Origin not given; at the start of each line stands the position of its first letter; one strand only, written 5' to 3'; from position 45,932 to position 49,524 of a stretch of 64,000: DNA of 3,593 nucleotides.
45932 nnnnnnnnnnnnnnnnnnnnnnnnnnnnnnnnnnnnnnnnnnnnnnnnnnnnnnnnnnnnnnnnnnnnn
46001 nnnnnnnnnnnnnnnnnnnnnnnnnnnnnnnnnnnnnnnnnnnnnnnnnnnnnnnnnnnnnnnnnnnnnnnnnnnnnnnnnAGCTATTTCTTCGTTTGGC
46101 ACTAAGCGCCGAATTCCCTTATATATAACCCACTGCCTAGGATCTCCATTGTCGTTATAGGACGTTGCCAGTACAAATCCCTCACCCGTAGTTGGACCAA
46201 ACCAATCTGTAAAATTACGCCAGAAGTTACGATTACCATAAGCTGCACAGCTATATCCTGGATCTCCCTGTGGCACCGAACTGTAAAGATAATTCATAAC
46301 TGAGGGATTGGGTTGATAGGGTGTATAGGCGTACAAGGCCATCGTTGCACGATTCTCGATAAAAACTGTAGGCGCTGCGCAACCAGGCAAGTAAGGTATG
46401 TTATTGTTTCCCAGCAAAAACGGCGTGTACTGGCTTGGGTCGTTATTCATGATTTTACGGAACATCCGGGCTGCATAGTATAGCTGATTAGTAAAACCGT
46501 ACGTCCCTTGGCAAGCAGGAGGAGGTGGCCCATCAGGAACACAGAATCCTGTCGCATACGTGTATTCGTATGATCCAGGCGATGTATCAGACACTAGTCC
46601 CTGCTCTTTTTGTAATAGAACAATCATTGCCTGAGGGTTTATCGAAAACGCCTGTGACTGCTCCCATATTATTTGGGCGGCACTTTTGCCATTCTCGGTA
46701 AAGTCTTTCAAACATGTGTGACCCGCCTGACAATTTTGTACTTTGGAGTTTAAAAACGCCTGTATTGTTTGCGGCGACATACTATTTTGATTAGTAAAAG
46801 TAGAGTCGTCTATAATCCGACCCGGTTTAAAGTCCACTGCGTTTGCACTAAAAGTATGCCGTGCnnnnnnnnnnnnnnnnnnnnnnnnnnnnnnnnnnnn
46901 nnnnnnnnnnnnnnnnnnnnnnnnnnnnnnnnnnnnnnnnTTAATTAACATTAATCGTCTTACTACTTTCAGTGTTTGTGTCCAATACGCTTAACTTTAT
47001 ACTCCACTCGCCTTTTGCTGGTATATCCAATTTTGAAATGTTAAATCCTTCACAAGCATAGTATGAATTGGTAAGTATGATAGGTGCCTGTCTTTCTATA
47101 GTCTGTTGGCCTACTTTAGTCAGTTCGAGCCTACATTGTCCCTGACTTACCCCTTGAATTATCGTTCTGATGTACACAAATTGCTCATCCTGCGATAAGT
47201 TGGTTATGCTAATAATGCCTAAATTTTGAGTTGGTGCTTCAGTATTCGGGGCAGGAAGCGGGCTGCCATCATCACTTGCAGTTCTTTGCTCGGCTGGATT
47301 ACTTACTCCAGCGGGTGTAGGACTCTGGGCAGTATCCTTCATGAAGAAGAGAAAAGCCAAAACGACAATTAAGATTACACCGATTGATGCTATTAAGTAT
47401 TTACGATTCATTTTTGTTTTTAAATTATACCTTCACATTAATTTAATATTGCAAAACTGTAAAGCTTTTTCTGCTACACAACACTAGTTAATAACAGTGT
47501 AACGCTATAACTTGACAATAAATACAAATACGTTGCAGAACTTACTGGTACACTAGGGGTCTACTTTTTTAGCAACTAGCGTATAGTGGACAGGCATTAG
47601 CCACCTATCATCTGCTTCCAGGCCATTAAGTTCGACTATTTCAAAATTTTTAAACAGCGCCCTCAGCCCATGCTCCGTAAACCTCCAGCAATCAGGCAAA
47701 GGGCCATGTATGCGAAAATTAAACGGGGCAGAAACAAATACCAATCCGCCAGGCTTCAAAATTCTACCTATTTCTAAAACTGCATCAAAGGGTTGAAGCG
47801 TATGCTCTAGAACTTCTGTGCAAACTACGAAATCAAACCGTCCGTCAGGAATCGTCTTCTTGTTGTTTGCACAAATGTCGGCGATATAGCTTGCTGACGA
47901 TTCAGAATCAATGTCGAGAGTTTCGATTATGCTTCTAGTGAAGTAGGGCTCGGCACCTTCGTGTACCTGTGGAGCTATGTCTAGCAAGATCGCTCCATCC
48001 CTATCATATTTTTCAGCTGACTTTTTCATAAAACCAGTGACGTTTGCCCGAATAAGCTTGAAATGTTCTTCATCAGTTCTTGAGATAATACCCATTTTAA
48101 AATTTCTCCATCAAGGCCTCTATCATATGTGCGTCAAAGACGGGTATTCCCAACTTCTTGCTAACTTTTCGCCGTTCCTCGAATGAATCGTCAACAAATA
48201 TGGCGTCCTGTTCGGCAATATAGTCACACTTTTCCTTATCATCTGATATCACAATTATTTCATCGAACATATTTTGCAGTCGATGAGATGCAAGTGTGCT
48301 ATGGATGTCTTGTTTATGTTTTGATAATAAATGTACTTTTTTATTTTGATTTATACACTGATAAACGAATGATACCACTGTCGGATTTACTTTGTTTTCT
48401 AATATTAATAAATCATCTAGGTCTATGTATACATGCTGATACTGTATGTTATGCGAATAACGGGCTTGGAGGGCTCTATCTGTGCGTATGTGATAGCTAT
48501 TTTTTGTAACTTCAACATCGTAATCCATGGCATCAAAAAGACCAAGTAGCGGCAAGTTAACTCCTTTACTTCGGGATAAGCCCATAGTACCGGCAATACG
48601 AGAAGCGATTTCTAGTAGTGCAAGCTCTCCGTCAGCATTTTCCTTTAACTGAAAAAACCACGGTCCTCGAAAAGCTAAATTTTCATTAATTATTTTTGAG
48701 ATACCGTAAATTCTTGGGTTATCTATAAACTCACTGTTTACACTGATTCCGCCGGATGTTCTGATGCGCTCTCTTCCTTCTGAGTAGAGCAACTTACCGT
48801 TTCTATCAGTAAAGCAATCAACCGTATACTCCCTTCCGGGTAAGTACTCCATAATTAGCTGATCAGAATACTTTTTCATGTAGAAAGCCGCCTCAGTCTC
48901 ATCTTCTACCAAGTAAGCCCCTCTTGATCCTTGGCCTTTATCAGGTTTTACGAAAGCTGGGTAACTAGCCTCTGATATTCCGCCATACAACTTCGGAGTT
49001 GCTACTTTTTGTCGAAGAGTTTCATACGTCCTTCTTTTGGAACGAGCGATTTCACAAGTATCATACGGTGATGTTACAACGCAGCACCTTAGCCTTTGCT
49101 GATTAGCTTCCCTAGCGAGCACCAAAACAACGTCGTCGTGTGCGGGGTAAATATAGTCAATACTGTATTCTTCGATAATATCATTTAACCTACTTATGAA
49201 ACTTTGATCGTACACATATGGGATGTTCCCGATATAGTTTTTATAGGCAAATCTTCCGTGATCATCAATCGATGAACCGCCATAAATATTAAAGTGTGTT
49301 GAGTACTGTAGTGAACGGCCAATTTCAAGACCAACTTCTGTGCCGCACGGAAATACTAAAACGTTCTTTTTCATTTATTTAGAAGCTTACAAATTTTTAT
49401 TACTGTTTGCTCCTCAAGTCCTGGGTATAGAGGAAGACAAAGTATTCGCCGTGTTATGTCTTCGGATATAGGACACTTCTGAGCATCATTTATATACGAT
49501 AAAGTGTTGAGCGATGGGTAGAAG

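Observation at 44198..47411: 917-aa secreted protein with a conserved uncharacterised Cys-rich head and a long array of WG-type beta repeats, co-transcribed with a small anchor protein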

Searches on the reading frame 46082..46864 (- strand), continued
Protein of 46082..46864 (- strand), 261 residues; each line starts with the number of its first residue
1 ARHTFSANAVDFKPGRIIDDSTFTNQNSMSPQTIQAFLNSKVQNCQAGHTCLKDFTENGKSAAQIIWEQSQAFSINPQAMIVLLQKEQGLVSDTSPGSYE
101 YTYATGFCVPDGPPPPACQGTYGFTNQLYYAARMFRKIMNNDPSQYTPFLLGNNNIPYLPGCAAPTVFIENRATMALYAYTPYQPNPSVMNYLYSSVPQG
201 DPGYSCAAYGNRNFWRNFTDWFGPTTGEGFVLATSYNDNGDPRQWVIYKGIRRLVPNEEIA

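Call 66: search_protein_families(library=pfam, proteins=[L020:5920-8394:+, L015:5866-8322:+, L050:3837-5540:+, L039:5893-7986:+, L080:5656-8412:+, L016:991-2685:+, L014:5896-8052:+, L029:1833-4010:+, L082:5896-7620:+, L061:5941-8112:+], max_evalue=0.001)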
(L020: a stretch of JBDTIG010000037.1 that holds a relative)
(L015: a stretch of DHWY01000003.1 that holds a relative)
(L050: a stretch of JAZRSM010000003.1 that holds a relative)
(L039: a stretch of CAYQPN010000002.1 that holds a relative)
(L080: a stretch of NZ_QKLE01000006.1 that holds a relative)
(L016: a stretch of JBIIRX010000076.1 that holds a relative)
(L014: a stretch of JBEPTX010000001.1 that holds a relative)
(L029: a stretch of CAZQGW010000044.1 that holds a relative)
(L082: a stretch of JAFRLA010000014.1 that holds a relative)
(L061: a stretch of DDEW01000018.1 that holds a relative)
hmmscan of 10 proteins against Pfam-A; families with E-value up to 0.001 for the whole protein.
L020:5920-8394:+ (824 aa): 1 family
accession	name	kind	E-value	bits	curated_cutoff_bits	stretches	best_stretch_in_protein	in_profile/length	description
PF16158.11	N_BRCA1_IG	-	2.1e-14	54.4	28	1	717-807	9-93/108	Ig-like domain from next to BRCA1 gene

L015:5866-8322:+ (818 aa): 1 family
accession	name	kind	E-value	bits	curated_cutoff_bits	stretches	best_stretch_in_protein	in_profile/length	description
PF16158.11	N_BRCA1_IG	-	5.7e-12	46.6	28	0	741-799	47-91/108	Ig-like domain from next to BRCA1 gene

L050:3837-5540:+ (567 aa): 1 family
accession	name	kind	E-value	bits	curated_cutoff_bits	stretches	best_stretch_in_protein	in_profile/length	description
PF07538.16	ChW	-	5.2e-85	279.4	22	6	389-423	1-35/35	Clostridial hydrophobic W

L039:5893-7986:+ (697 aa): 1 family
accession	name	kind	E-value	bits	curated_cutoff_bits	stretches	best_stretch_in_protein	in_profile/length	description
PF16158.11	N_BRCA1_IG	-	2.8e-13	50.8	28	0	587-683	7-96/108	Ig-like domain from next to BRCA1 gene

L080:5656-8412:+ (918 aa): 1 family
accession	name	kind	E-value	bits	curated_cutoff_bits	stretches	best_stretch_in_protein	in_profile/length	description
PF21470.2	BppU-like_C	-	0.00017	22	27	0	842-857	23-38/59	Minor structural protein 5-like, C-terminal domain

L016:991-2685:+ (564 aa): 1 family
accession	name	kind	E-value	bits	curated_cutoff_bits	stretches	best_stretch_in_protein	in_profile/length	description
PF18885.6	DUF5648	-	2.8e-68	228.7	25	3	385-518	2-132/134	Domain of unknown function (DUF5648)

L014:5896-8052:+ (718 aa): 0 families

L029:1833-4010:+ (725 aa): 0 families

L082:5896-7620:+ (574 aa): 0 families

L061:5941-8112:+ (723 aa): 0 families

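Call 82: search_protein_families(library=pfam, proteins=[L059:2672-5212:-, L070:3524-5833:+, L070:5845-7953:+, L059:5695-8196:+], max_evalue=0.01)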
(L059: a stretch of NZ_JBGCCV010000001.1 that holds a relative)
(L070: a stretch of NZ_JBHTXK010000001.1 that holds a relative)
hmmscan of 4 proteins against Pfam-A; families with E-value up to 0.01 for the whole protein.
L059:2672-5212:- (847 aa): 1 family
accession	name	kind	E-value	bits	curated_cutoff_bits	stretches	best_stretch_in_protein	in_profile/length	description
PF01183.26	Glyco_hydro_25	-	1e-42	147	27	1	145-333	2-179/180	Glycosyl hydrolases family 25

L070:3524-5833:+ (769 aa): 1 family
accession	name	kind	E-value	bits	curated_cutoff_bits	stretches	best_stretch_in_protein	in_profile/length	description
PF04122.17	CW_binding_2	-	1.1e-47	160.9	24.9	3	474-563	1-72/73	Cell wall binding domain 2 (CWB2)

L070:5845-7953:+ (702 aa): 1 family
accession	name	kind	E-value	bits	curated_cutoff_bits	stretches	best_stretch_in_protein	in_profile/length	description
PF04122.17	CW_binding_2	-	1.1e-48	164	24.9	3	406-494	1-72/73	Cell wall binding domain 2 (CWB2)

L059:5695-8196:+ (833 aa): 0 families

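Call 85: search_protein_representatives(alignment_id=A1)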
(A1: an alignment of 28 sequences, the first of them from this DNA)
Query: 28 sequences, 263 profile positions. Proteins with E-value up to 0.001 (for the whole library): 5100; up to 1e-10: 4288; up to 1e-30: 2877. The best 150 are listed.
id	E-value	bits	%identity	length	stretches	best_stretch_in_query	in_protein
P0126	0.0e+00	1047.0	-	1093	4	6-232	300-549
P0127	2.4e-266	896.2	-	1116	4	8-231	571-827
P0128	2.8e-204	692.7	-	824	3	8-232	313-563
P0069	3.2e-115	400.7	-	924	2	3-263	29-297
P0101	6.2e-114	396.5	-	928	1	4-263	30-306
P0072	2.0e-113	394.9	-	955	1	3-263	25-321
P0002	3.6e-112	390.8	-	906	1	3-262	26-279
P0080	6.1e-111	386.7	-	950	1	2-262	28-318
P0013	2.4e-110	384.8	-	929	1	2-262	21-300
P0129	4.0e-110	384.1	-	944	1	2-263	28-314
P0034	2.2e-108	378.3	-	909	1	3-263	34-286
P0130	6.9e-108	376.7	-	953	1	3-263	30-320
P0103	1.8e-107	375.4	-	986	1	4-263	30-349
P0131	8.5e-107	373.1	-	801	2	2-262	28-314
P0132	8.9e-107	373.1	-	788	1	2-262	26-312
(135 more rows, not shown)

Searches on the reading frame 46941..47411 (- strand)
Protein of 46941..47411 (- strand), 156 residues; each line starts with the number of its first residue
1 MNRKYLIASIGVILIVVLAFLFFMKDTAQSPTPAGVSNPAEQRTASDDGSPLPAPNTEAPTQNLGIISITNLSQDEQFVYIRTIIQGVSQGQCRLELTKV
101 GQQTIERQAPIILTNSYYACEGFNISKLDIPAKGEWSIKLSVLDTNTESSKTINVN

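Call 3: search_protein_families(library=pfam, proteins=[window:46941-47411:-], max_evalue=1)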
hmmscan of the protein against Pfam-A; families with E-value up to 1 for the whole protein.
window:46941-47411:- (156 aa): 1 family
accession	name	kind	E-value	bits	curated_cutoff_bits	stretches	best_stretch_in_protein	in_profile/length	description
PF13314.11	DUF4083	-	0.086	13.2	25.4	1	5-34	7-37/57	Domain of unknown function (DUF4083)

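Call 4: search_protein_families(library=ncbifam, proteins=[window:46941-47411:-], max_evalue=1)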
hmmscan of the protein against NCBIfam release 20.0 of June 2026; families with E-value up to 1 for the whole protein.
window:46941-47411:- (156 aa): 1 family
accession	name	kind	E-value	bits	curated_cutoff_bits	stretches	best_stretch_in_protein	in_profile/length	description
NF038009.1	TatB_1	subfamily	0.2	11.9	100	1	1-38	14-51/70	twin-arginine translocation system-associated protein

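Call 18: list_cluster_members(proteins=[P0001, window:46941-47411:-, window:41430-44129:-])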
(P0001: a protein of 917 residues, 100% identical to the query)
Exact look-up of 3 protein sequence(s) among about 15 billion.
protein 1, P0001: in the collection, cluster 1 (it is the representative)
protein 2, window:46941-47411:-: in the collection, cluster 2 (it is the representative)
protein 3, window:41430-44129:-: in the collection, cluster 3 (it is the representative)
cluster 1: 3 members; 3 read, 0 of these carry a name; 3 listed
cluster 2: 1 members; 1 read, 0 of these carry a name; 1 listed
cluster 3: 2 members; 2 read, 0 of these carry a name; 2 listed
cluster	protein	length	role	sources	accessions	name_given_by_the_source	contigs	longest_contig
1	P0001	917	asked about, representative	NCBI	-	-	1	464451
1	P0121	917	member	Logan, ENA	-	-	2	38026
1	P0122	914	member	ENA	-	-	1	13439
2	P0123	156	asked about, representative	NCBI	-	-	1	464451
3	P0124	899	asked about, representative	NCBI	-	-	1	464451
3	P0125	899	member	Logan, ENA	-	-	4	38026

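Call 91: search_solved_structures(query=A4, max_evalue=10, show_alignments=2)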
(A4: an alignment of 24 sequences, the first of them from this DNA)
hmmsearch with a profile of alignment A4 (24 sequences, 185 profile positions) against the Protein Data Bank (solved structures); distinct sequences matched with E-value up to 10: 21.
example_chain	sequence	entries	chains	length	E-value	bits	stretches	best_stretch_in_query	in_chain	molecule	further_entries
9hmf_O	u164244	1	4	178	0.11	15.7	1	11-61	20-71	Flagellar protein FliL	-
7kep_A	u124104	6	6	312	0.16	15.2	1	8-74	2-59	Beta-lactamase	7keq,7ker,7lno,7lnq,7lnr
5zzk_A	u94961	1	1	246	0.46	13.7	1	5-43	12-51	Monofunctional glycosyltransferase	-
7n3o_A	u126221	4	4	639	0.47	13.7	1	66-135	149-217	Cas12k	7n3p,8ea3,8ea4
7pla_A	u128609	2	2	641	0.47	13.7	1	66-135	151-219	ShCas12k | Cas12k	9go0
8axa_A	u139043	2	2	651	0.48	13.6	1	66-135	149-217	Cas12k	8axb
8qz2_A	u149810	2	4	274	0.5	13.6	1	12-88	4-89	Potassium channel subfamily K member 10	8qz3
3vmq_A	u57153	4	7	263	0.52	13.5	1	5-43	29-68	Monofunctional glycosyltransferase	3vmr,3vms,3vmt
8rdu_A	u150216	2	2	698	0.53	13.5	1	66-135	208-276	ShCas12k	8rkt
8bd5_A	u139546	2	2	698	0.53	13.5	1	66-135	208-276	ShCas12k | Cas12k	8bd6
7yr5_A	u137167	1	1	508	0.8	12.9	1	22-83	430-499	Monocarboxylate transporter 1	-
7y1q_A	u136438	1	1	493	0.89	12.8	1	14-80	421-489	Monocarboxylate transporter 1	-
9egp_A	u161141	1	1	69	1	12.6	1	2-55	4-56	Geopilin domain 1 protein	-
5um7_A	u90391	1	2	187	1.2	12.3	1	9-49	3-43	Thioredoxin signature protein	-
7da5_A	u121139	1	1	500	1.3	12.3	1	22-82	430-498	Monocarboxylate transporter 1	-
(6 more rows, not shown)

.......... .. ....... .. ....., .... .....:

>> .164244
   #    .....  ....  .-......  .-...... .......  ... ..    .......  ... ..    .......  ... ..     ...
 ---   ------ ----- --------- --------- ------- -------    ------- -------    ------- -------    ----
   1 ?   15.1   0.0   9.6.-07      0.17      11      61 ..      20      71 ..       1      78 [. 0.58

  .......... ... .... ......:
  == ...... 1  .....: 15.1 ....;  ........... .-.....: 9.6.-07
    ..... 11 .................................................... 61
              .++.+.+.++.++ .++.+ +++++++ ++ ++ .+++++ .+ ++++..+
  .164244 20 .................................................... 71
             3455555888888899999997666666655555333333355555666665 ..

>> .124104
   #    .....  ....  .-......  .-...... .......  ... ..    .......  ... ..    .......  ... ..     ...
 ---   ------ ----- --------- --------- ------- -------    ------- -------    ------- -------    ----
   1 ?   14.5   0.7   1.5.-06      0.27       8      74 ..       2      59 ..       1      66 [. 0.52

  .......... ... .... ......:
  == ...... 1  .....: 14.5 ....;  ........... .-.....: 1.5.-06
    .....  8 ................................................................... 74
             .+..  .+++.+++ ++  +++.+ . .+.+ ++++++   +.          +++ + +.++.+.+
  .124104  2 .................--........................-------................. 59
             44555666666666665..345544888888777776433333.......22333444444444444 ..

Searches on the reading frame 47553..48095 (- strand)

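Call 3: search_protein_families(library=pfam, proteins=[window:47553-48095:-], max_evalue=1)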
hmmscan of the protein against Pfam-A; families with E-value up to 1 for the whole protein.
window:47553-48095:- (180 aa): 7 families
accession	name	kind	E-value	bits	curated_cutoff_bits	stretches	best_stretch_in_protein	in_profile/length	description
PF13489.12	Methyltransf_23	-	8.2e-10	39.1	27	1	36-132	25-128/164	Methyltransferase domain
PF08241.18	Methyltransf_11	-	3.2e-09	37.7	21.2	1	75-120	48-94/95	Methyltransferase domain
PF08242.18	Methyltransf_12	-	8.8e-06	26.8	30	1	81-118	64-97/98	Methyltransferase domain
PF13649.12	Methyltransf_25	-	0.0004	21.4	27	1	81-117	59-97/97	Methyltransferase domain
PF13847.12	Methyltransf_31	-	0.002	18.2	27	1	72-124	61-112/145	Methyltransferase domain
PF20922.3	Anamorsin_N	-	0.07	13.3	27.1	1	81-124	46-90/163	Anamorsin, N-terminal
PF03141.22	Methyltransf_29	-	0.23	10.4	23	1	73-124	168-220/506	Putative S-adenosyl-L-methionine-dependent methyltransferase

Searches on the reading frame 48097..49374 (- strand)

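Call 3: search_protein_families(library=pfam, proteins=[window:48097-49374:-], max_evalue=1)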
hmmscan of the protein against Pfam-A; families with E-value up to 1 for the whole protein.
window:48097-49374:- (425 aa): 6 families
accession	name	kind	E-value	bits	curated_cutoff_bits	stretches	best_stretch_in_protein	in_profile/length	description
PF15632.11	ATPgrasp_Ter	-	3.2e-23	82.4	29.1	1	170-289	3-116/131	ATP-grasp in the biosynthetic pathway with Ter operon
PF02655.19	ATP-grasp_3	-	2.2e-08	34.8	23.2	1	111-205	2-96/160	ATP-grasp domain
PF13535.11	ATP-grasp_4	-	1.3e-05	25.3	27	1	138-199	3-82/160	ATP-grasp domain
PF21360.3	PylC-like_N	-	0.0078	16.8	27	1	50-92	45-87/96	PylC-like, N-terminal domain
PF02739.22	5_3_exonuc_N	-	0.04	14.1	34.3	1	63-118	88-146/164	5'-3' exonuclease, N-terminal resolvase-like domain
PF20622.4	Big_15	-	0.09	13.1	27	1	288-321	2-35/82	Bacterial Ig domain (Big_16)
